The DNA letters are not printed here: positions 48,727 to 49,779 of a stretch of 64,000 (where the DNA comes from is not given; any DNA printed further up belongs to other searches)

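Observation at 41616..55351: Tightly coupled operon combining an ABC importer, a cyclic amidohydrolase, a TRAP transporter and an amidase: cyclic imide/ureide pathway of unassigned substrate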

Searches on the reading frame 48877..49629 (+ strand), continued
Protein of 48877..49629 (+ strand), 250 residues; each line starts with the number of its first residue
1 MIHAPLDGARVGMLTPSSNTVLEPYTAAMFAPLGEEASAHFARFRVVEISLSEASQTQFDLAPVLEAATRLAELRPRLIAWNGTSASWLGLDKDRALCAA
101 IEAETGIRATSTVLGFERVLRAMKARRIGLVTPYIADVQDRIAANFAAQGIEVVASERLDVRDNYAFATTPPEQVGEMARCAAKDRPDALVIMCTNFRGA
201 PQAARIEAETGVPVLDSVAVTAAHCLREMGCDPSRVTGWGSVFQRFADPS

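Call 70: search_protein_families(library=pfam, proteins=[L011:8571-10001:+, L011:4522-5322:+, L011:11051-12358:-, L011:12426-14072:+, L010:2355-3575:-, L010:4034-5044:-, L010:5184-6380:+, L012:8591-9904:+, L012:12625-13710:+, L012:14520-15899:-])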
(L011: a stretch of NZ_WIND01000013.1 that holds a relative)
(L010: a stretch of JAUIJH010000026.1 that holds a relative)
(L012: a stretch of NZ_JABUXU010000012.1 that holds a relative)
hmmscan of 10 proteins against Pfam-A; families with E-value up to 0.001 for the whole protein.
L011:8571-10001:+ (476 aa): 2 families
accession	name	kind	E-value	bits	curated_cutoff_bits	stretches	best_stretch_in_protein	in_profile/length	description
PF01979.26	Amidohydro_1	-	3.5e-39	135.4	25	1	59-426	1-343/345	Amidohydrolase family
PF07969.17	Amidohydro_3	-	3.9e-17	63.3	29.7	1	103-427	152-470/472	Amidohydrolase family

L011:4522-5322:+ (266 aa): 1 family
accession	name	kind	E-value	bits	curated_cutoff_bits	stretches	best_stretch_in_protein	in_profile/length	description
PF03437.21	BtpA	-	3.9e-71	239.9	30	1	10-263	2-253/254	BtpA family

L011:11051-12358:- (435 aa): 0 families

L011:12426-14072:+ (548 aa): 8 families
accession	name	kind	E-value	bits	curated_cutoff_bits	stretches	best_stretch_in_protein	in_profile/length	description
PF12002.13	MgsA_C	-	1.1e-56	191.7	27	1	372-524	1-155/167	MgsA AAA+ ATPase C terminal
PF16193.11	AAA_assoc_2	-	6.6e-19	68.4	34.3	1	295-371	4-81/81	AAA C-terminal domain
PF00004.35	AAA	-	1.3e-13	51.9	21.2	1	166-266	1-124/131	ATPase family associated with various cellular activities (AAA)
PF05496.18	RuvB_N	-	2.5e-12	47.3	27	1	133-244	1-114/159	Holliday junction DNA helicase RuvB P-loop domain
PF13191.12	AAA_16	-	9.9e-07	29.8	32.6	1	156-190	17-51/167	AAA ATPase domain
PF20720.3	nSTAND3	-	1.1e-05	25.6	27.2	1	162-268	16-115/155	Novel STAND NTPase 3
PF06068.19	TIP49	-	1.6e-05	24.7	23.8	1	139-192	24-81/347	TIP49 P-loop domain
PF13401.12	AAA_22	-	5.5e-05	23.9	27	0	164-197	6-40/130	AAA domain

L010:2355-3575:- (406 aa): 1 family
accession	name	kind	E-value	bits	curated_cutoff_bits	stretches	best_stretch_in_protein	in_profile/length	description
PF07690.21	MFS_1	-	3.4e-15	56.2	33.4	1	29-353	4-334/347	Major Facilitator Superfamily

L010:4034-5044:- (336 aa): 2 families
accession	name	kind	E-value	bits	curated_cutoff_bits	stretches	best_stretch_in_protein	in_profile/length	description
PF03466.25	LysR_substrate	-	1.3e-29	103.5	28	1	123-322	6-207/209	LysR substrate binding domain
PF00126.33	HTH_1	-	2.1e-17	63.3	26.6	1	35-93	1-59/60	Bacterial regulatory helix-turn-helix protein, lysR family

L010:5184-6380:+ (398 aa): 2 families
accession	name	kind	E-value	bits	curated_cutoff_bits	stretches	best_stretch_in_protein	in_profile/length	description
PF00557.29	Peptidase_M24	-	2.6e-28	99.7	23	1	185-379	2-208/208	Metallopeptidase family M24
PF01321.24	Creatinase_N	-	1.3e-15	58.5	22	1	34-176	3-127/128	Creatinase/Prolidase N-terminal domain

L012:8591-9904:+ (437 aa): 1 family
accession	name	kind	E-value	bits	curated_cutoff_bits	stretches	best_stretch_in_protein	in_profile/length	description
PF07690.21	MFS_1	-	4.8e-50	170.8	33.4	1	30-391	2-344/347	Major Facilitator Superfamily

L012:12625-13710:+ (361 aa): 2 families
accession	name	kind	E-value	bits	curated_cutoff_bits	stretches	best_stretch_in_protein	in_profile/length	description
PF07729.17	FCD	-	7.9e-25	88.1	24.3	1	213-335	1-124/125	FCD domain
PF00392.27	GntR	-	1.7e-10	40.8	27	1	145-203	5-64/64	Bacterial regulatory proteins, gntR family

L012:14520-15899:- (459 aa): 2 families
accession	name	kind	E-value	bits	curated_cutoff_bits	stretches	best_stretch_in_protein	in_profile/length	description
PF00174.25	Oxidored_molyb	-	2.4e-51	174.1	24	1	149-307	1-164/169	Oxidoreductase molybdopterin binding domain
PF03404.22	Mo-co_dimer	-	4.5e-16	59.6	22.7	1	331-444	5-136/138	Mo-co oxidoreductase dimerisation domain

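Call 71: search_dna_similar(query=window:48877-49629:+, collection=plasmids, mode=protein, max_rows=45, rows=spread)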
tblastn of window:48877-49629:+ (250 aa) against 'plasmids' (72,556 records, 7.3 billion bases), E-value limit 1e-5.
Records with a match: 545; places in all: 594; records where one place covers at least 80% of the query: 318.
Best place of each record, by identity: 60-80% 1; <60% 544.
By first word of the organism name: Rhizobium 148; Sinorhizobium 74; Pseudosulfitobacter 40; Leisingera 28; Burkholderia 25; Paracoccus 15; Shinella 14; Agrobacterium 14; Azospirillum 12; Bradyrhizobium 12; and 56 more.
By predicted mobility (MOB-suite, as given by PLSDB): non-mobilizable 313; conjugative 151; mobilizable 81.
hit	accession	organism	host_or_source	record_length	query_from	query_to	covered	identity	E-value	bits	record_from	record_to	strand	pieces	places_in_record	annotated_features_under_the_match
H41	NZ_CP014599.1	Salipiger sp. CCB-MM3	mangrove soil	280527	1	247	99%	71.3%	2e-113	364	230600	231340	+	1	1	aspartate/glutamate racemase family protein | hydA: dihydropyrimidinase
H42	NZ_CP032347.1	Azospirillum brasilense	soil sample,Agricultural field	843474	11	246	94%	47.5%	2e-63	221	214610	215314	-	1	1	aspartate/glutamate racemase family protein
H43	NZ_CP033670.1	Burkholderia glumae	bacterial cell,diseased rice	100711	11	246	94%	46.6%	3e-63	220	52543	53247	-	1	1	aspartate/glutamate racemase family protein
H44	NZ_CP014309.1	Burkholderia sp. PAMC 26561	single cell,lichen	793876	11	246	94%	44.9%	1e-58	207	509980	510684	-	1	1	aspartate/glutamate racemase family protein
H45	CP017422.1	Arthrobacter sp. ZXY-2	whole organism,soil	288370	10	248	96%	40.1%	8e-45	167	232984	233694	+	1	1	nicE: Asp/Glu racemase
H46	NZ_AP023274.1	Agrobacterium vitis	Vitis vinifera,grapevine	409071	11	234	90%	32.0%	2e-13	76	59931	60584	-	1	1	aspartate/glutamate racemase family protein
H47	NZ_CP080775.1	Aliiroseovarius crassostreae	-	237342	9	246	95%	29.2%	2e-9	65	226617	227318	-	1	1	Asp/Glu racemase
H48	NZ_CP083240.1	Ancylobacter polymorphus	activated sludge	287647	10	244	94%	29.1%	8e-14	78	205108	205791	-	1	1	aspartate/glutamate racemase family protein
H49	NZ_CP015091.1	Salipiger abyssi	single cell,marine seawater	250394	10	250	96%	27.8%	1e-6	57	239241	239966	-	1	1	arylmalonate decarboxylase | glutamate cyclase domain-containing protein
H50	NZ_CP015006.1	Aminobacter aminovorans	cell culture,soil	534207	6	244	96%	27.0%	4e-10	67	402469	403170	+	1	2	aspartate/glutamate racemase family protein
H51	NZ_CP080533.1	Mesorhizobium sp. AR02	Oxytropis sp.,Cell culture,root nodule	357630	10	243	94%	27.1%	4e-9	64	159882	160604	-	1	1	Asp/Glu racemase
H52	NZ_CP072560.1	Pseudomonas sp. BYT-1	activated sludge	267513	10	243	94%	26.7%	3e-9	64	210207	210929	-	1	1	Asp/Glu racemase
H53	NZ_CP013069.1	Pannonibacter phragmitetus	Homo sapiens,blood, liver abscess ...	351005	10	243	94%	26.3%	5e-10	67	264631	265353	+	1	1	Asp/Glu racemase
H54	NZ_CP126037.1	Bradyrhizobium elkanii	Glycine max,soybean,root nodule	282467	10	233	90%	27.2%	1e-6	56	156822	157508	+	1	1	arylmalonate decarboxylase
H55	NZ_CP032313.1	Pannonibacter phragmitetus BB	cell culture,soil under ...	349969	10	243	94%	25.9%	2e-10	67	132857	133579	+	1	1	Asp/Glu racemase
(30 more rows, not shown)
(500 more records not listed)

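Call 72: get_annotated_region(hit=H42, flank=7000)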
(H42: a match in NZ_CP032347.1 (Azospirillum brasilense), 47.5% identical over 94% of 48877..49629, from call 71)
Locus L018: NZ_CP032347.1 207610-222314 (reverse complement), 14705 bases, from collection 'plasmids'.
description: Azospirillum brasilense strain MTCC4039 plasmid p2, complete sequence
organism: Azospirillum brasilense (NCBI taxid 192)
taxonomy: Bacteria; Pseudomonadota; Alphaproteobacteria; Rhodospirillales; Azospirillaceae; Azospirillum; Azospirillum brasilense
host: -; source: soil sample,Agricultural field; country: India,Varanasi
typing (MOB-suite, as given by PLSDB): non-mobilizable
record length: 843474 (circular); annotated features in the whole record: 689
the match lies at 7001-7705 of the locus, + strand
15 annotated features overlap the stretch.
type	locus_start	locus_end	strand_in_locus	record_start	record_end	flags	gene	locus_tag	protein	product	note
CDS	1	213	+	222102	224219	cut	-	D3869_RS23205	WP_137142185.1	molybdopterin oxidoreductase family protein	-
CDS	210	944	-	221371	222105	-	-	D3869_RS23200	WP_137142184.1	proteasome-type protease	-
CDS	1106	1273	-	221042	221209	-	-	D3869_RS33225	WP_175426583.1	hypothetical protein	-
CDS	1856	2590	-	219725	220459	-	-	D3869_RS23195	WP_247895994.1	GntR family transcriptional regulator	-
CDS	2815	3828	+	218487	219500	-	-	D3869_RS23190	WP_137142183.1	ABC transporter substrate-binding protein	-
CDS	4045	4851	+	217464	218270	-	-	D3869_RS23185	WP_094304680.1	ABC transporter permease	-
CDS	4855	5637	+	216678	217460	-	-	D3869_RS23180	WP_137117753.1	ABC transporter ATP-binding protein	-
CDS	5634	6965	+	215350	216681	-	-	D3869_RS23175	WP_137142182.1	amidohydrolase family protein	-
CDS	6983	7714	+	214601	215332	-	-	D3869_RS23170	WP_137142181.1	aspartate/glutamate racemase family protein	GO:0008152 - metabolic process [Evidence IEA]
CDS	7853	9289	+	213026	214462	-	hydA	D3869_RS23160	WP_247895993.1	dihydropyrimidinase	GO:0008152 - metabolic process [Evidence IEA]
CDS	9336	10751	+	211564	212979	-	-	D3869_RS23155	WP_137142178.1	amidase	-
CDS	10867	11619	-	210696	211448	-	-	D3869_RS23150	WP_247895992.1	GDSL-type esterase/lipase family protein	-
CDS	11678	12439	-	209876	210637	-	-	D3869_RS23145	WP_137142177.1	GDSL-type esterase/lipase family protein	-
CDS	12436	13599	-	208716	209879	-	-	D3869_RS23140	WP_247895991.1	OpgC domain-containing protein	-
CDS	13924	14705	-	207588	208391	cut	-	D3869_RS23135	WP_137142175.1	hypothetical protein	-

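Call 73: get_annotated_region(hit=H43, flank=7000)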
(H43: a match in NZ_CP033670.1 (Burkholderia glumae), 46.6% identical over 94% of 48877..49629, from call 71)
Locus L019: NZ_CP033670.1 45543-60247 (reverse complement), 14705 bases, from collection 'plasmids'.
description: Burkholderia glumae strain BGR21S plasmid p3_BGR21S, complete sequence
organism: Burkholderia glumae (NCBI taxid 337)
taxonomy: Bacteria; Pseudomonadota; Betaproteobacteria; Burkholderiales; Burkholderiaceae; Burkholderia; Burkholderia glumae
host: -; source: bacterial cell,diseased rice; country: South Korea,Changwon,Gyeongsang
typing (MOB-suite, as given by PLSDB): conjugative; relaxase MOBF; mating-pair formation MPF_F
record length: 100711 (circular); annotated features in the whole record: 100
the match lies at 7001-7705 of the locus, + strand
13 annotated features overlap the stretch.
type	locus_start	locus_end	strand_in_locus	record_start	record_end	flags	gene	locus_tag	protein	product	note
CDS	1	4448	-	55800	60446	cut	-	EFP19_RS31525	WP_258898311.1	RHS repeat-associated core domain-containing protein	-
CDS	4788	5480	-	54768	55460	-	-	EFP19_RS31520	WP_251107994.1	GntR family transcriptional regulator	-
CDS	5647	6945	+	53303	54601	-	-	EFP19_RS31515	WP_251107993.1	MFS transporter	GO:0055085 - transmembrane transport [Evidence IEA]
CDS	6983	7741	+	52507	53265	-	-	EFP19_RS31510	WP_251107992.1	aspartate/glutamate racemase family protein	GO:0006807 - nitrogen compound metabolic process [Evidence IEA]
CDS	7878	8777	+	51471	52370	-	-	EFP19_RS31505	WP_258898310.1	hypothetical protein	-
CDS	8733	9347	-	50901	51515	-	-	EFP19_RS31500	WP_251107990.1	helix-turn-helix transcriptional regulator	-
CDS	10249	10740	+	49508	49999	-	-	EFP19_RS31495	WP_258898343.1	lytic transglycosylase domain-containing protein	-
CDS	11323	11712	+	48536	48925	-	-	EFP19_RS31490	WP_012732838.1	hypothetical protein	-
CDS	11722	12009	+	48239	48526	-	traL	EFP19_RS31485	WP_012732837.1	type IV conjugative transfer system protein TraL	-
CDS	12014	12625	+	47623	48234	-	-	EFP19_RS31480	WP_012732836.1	type IV conjugative transfer system protein TraE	-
CDS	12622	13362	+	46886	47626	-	-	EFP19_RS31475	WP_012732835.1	type-F conjugative transfer system secretin TraK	-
CDS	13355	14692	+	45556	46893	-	-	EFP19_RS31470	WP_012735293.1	TrbI/VirB10 family protein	-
CDS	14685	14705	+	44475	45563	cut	-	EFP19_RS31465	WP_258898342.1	hypothetical protein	-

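Call 74: get_annotated_region(hit=H45, flank=7000)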
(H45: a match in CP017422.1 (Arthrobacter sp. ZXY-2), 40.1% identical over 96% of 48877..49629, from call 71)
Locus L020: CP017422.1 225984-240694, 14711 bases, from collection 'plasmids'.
description: Arthrobacter sp. ZXY-2 plasmid pZXY21, complete sequence
organism: Arthrobacter sp. ZXY-2 (NCBI taxid 1806905)
taxonomy: Bacteria; Actinomycetota; Actinomycetes; Micrococcales; Micrococcaceae; Arthrobacter; Arthrobacter sp. ZXY-2
host: -; source: whole organism,soil; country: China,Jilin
typing (MOB-suite, as given by PLSDB): conjugative; replicon rep_cluster_1547; relaxase MOBP; mating-pair formation MPF_T
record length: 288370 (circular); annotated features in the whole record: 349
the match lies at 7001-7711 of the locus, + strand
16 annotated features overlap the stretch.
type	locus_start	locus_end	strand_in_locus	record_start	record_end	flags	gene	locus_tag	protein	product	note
CDS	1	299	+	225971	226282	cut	-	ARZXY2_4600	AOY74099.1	hypothetical protein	-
CDS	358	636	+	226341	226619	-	-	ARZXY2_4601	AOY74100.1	transposase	-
CDS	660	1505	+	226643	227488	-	-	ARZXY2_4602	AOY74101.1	transposase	-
CDS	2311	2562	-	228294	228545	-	-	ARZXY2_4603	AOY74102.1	hypothetical protein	-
CDS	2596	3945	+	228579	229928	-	dgoT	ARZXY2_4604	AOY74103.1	major facilitator transporter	-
CDS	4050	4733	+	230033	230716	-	-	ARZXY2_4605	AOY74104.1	GntR family transcriptional regulator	-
CDS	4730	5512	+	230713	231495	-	-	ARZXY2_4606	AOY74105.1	Asp/Glu/hydantoin racemase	-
CDS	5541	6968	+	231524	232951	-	hydA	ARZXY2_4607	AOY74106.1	dihydropyrimidinase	-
CDS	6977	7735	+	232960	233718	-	nicE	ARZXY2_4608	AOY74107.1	Asp/Glu racemase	-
CDS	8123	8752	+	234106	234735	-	-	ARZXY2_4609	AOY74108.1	hypothetical protein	-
CDS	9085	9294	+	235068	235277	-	-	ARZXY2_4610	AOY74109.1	hypothetical protein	-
CDS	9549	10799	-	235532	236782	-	afuC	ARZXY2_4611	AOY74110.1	sugar ABC transporter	-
CDS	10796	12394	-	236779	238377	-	afuB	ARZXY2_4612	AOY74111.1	iron ABC transporter permease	-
CDS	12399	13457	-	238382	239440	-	afuA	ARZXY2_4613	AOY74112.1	iron ABC transporter substrate-binding protein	-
CDS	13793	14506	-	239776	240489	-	-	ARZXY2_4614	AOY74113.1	hypothetical protein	-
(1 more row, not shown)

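Call 80: list_cluster_members(proteins=[P0001, P0121])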
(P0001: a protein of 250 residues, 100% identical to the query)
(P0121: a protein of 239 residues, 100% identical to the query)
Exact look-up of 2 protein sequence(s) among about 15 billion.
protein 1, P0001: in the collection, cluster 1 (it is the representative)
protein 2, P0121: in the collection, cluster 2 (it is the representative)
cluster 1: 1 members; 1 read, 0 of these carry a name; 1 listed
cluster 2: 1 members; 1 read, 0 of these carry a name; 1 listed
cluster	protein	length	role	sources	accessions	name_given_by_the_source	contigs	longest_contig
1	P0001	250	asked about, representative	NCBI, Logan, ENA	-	-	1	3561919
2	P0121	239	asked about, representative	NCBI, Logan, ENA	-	-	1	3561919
